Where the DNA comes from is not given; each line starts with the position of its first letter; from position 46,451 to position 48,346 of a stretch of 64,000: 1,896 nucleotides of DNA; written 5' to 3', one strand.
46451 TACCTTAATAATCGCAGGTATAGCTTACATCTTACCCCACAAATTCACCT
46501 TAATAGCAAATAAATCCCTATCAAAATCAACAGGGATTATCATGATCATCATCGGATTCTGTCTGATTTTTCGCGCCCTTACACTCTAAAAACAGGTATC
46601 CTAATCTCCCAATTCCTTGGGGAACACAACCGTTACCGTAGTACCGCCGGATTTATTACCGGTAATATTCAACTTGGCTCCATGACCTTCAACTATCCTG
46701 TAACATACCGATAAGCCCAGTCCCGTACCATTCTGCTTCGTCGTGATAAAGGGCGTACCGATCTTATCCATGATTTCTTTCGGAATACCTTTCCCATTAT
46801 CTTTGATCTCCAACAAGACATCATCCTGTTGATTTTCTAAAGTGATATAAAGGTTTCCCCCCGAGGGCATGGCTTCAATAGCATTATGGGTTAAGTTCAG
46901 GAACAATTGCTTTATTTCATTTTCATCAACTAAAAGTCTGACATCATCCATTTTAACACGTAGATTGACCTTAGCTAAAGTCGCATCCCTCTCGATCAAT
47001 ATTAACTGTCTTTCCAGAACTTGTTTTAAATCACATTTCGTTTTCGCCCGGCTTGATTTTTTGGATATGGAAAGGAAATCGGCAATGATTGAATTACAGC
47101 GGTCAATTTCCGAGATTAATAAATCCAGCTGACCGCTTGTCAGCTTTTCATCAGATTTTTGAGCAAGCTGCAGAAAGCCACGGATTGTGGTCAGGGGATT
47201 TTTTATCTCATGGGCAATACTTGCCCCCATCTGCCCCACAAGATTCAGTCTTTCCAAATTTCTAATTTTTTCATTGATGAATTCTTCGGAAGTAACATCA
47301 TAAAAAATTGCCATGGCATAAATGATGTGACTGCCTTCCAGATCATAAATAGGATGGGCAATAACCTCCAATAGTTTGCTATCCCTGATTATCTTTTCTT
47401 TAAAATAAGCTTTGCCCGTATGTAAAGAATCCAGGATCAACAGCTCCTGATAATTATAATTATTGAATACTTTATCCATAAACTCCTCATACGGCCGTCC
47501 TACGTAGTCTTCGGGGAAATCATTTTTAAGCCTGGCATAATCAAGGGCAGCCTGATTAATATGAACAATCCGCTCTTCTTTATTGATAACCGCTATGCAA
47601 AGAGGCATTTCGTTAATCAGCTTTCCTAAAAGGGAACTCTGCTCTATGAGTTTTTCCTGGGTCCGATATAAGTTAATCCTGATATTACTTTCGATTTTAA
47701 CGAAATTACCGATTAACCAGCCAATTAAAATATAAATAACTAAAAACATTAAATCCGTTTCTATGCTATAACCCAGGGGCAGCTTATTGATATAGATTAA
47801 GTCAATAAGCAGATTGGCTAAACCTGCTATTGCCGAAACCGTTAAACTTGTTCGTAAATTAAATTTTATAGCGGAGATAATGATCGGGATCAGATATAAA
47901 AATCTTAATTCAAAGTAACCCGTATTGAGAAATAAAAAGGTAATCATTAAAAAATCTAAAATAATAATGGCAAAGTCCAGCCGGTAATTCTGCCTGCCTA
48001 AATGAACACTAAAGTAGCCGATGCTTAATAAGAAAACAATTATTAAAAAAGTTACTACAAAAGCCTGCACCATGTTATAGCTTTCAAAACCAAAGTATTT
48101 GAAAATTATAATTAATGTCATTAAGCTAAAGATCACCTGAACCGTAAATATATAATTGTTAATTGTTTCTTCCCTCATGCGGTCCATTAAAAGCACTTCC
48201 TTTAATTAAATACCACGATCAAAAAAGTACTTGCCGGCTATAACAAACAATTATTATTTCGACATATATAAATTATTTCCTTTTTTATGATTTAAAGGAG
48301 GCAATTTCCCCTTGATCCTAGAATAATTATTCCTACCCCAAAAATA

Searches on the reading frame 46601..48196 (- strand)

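Call 71: search_protein_families(library=pfam, proteins=[window:46601-48196:-], max_evalue=0.00001)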
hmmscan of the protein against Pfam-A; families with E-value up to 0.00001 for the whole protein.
window:46601-48196:- (531 aa): 3 families
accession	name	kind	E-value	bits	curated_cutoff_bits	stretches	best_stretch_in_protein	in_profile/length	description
PF02518.31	HATPase_c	-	1.3e-26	93.6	26.4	1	424-528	2-110/111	Histidine kinase-, DNA gyrase B-, and HSP90-like ATPase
PF00512.31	HisKA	-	2.1e-14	53.8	26.9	1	321-381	3-64/66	His Kinase A (phospho-acceptor) domain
PF08448.16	PAS_4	-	5.5e-06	27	23.1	0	195-304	2-108/110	PAS fold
